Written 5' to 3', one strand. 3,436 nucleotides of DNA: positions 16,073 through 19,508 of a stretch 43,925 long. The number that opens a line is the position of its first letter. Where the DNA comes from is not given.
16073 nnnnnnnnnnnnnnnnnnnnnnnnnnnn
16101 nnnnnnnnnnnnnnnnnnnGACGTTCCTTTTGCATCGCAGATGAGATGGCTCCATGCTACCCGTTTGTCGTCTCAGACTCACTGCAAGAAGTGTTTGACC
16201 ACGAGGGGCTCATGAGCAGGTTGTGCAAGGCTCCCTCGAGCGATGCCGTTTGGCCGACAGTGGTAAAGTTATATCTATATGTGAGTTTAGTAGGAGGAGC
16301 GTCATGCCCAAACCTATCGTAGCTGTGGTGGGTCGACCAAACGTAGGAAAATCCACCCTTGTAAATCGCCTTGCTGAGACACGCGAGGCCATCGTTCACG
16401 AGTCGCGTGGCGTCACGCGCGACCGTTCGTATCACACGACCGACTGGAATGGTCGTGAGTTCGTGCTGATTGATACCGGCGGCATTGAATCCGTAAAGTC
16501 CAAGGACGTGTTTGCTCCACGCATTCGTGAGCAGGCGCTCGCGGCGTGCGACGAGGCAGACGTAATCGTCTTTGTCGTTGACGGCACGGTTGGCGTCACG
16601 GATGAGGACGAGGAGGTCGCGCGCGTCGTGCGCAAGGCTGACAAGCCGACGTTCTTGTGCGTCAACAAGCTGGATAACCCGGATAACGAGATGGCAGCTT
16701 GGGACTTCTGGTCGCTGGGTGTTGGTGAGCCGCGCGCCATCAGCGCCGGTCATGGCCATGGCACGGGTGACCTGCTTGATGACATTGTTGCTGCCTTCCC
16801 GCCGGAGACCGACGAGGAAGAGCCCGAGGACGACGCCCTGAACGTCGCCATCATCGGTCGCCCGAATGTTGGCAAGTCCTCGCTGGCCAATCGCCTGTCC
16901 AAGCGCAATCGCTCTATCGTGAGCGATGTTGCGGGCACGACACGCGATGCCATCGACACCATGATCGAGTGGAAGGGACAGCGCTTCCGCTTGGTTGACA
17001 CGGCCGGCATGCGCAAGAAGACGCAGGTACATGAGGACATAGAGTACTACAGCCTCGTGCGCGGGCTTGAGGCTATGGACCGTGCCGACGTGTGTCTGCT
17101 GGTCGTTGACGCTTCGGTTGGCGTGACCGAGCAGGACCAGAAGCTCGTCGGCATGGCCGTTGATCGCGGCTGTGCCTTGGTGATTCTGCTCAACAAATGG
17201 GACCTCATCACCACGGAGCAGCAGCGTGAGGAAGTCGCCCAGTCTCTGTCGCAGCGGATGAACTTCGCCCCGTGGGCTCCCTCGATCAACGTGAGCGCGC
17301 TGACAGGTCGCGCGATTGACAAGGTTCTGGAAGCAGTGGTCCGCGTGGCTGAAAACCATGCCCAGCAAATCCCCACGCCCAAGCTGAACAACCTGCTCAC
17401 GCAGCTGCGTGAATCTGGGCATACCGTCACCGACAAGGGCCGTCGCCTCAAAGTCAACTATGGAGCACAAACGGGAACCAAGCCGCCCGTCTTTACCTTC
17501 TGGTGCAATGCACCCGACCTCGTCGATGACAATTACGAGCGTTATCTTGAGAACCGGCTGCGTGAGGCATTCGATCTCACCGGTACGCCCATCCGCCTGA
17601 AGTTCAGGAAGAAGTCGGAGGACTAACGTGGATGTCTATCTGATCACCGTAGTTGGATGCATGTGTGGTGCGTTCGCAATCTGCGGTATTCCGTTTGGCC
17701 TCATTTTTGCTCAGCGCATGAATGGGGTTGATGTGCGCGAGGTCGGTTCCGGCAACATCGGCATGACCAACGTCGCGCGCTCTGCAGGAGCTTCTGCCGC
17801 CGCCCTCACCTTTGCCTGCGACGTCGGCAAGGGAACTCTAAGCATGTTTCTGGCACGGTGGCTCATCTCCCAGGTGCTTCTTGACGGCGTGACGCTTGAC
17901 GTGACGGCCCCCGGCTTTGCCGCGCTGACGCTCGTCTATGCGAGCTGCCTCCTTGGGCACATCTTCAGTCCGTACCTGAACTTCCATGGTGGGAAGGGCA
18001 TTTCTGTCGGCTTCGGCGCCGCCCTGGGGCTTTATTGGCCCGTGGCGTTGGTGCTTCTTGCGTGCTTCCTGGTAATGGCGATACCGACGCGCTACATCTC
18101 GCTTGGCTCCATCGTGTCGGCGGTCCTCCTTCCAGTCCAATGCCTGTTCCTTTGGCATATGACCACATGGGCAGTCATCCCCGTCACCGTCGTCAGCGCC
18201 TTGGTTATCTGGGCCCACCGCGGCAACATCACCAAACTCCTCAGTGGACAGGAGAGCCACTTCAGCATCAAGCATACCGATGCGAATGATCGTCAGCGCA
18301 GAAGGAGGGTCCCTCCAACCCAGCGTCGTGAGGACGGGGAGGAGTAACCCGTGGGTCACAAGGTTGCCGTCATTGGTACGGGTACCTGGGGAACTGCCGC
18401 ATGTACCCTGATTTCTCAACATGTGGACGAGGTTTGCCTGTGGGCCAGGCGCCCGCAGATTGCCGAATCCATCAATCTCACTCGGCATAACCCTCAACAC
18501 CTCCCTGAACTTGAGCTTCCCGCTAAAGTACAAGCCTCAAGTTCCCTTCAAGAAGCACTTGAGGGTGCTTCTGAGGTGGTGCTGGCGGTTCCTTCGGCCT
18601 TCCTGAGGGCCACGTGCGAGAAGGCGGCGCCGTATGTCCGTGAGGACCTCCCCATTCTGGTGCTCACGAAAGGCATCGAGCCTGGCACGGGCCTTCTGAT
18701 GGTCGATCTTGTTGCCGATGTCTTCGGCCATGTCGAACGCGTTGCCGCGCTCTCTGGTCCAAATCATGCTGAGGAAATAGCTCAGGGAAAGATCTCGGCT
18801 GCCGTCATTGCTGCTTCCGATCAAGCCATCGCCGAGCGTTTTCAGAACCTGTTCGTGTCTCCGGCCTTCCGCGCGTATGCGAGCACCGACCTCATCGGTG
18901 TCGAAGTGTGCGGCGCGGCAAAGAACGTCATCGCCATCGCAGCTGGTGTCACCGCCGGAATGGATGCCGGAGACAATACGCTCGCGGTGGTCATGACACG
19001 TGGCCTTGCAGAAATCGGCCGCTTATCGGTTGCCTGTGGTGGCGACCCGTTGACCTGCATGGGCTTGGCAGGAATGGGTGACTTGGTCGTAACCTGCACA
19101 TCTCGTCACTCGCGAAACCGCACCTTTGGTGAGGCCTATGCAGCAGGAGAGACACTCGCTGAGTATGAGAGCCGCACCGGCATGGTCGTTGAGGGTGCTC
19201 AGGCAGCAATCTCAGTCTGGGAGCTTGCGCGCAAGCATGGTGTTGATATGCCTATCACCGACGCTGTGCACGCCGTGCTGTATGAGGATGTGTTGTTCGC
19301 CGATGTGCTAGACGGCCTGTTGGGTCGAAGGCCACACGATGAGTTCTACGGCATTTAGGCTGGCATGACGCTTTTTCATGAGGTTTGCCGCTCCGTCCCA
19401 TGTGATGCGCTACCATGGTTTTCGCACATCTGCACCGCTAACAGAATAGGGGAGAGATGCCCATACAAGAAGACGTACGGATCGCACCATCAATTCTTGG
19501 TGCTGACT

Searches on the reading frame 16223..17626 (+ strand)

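Call 4: search_protein_families(library=pfam, proteins=[window:16223-17626:+], max_evalue=0.01)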
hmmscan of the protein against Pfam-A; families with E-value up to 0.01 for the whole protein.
window:16223-17626:+ (467 aa): 29 families (the best 25 are shown)
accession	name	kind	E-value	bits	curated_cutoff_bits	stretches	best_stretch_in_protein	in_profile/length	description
PF01926.29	MMR_HSR1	-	2.4e-58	195.6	21.9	2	33-149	2-113/113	50S ribosome-binding GTPase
PF00009.33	GTP_EFTU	-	4.9e-31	108.2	26.5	2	205-376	3-186/188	Elongation factor Tu GTP binding domain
PF14714.11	KH_dom-like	-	4.9e-29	100.9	27.3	1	383-462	2-81/81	KH-domain-like of EngA bacterial GTPase enzymes, C-terminal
PF02421.24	FeoB_N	-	1.1e-26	93.6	27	2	207-371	2-155/156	Ferrous iron transport protein B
PF00350.29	Dynamin_N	-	3.1e-16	60.3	27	1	71-149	94-167/168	Dynamin family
PF04548.22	AIG1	-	3.8e-16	59.5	27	2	34-138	4-109/212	AIG1 family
PF03193.22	RsgA_GTPase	-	3.4e-12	47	30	1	29-90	105-170/174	RsgA GTPase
PF00071.28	Ras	-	7.6e-10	39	21.6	1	208-375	2-159/162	Ras family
PF08477.19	Roc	-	2.5e-08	34.6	27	1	208-271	2-74/119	Ras of Complex, Roc, domain of DAPkinase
PF13238.12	AAA_18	-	3.9e-08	34.3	29.4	0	208-238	1-33/128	AAA domain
PF02492.25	cobW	-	2e-07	31.2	20.7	1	279-344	106-171/180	CobW/HypB/UreG, nucleotide-binding domain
PF09439.16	SRPRB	-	2.7e-07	30.6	25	1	30-124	3-85/178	Signal recognition particle receptor beta subunit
PF13521.12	AAA_28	-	6e-07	30.3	27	0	208-239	2-34/164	AAA domain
PF13401.12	AAA_22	-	7e-06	26.8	27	0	30-66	5-33/130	AAA domain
PF13191.12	AAA_16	-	1.7e-05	25.8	32.6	0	26-107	21-103/167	AAA ATPase domain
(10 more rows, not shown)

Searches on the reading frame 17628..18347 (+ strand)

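Call 4: search_protein_families(library=pfam, proteins=[window:17628-18347:+], max_evalue=0.01)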
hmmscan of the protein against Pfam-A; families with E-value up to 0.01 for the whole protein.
window:17628-18347:+ (239 aa): 1 family
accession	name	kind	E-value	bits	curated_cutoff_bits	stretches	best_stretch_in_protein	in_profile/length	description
PF02660.20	G3P_acyltransf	-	6.9e-45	153.5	24.1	1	15-204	2-164/164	Glycerol-3-phosphate acyltransferase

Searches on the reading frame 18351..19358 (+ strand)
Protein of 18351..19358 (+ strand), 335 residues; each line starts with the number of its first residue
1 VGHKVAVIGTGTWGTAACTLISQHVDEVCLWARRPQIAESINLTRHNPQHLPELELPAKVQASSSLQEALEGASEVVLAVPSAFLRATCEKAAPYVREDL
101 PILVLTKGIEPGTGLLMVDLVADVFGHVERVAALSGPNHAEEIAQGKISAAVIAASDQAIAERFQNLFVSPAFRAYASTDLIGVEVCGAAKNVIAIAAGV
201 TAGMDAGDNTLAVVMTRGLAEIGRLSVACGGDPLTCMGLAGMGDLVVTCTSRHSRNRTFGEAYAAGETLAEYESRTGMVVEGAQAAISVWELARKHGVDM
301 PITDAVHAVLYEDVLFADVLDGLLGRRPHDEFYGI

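Call 4: search_protein_families(library=pfam, proteins=[window:18351-19358:+], max_evalue=0.01)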
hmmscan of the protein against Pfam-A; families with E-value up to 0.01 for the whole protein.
window:18351-19358:+ (335 aa): 5 families
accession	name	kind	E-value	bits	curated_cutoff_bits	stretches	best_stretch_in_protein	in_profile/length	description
PF07479.19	NAD_Gly3P_dh_C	-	8.1e-53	178.9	25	1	180-318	1-139/142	NAD-dependent glycerol-3-phosphate dehydrogenase C-terminus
PF01210.29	NAD_Gly3P_dh_N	-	2.7e-46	157.9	23.1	1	4-160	1-157/158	NAD-dependent glycerol-3-phosphate dehydrogenase N-terminus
PF20618.3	GPD_NAD_C_bact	-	3.8e-22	79.1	27.6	1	240-306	1-66/66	Bacterial GPD, NAD-dependent C-terminal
PF02558.23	ApbA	-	1.2e-05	25.4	22.2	1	5-110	1-104/150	Ketopantoate reductase PanE/ApbA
PF03807.23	F420_oxidored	-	2.1e-05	25.5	21.6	1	4-92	1-79/94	NADP oxidoreductase coenzyme F420-dependent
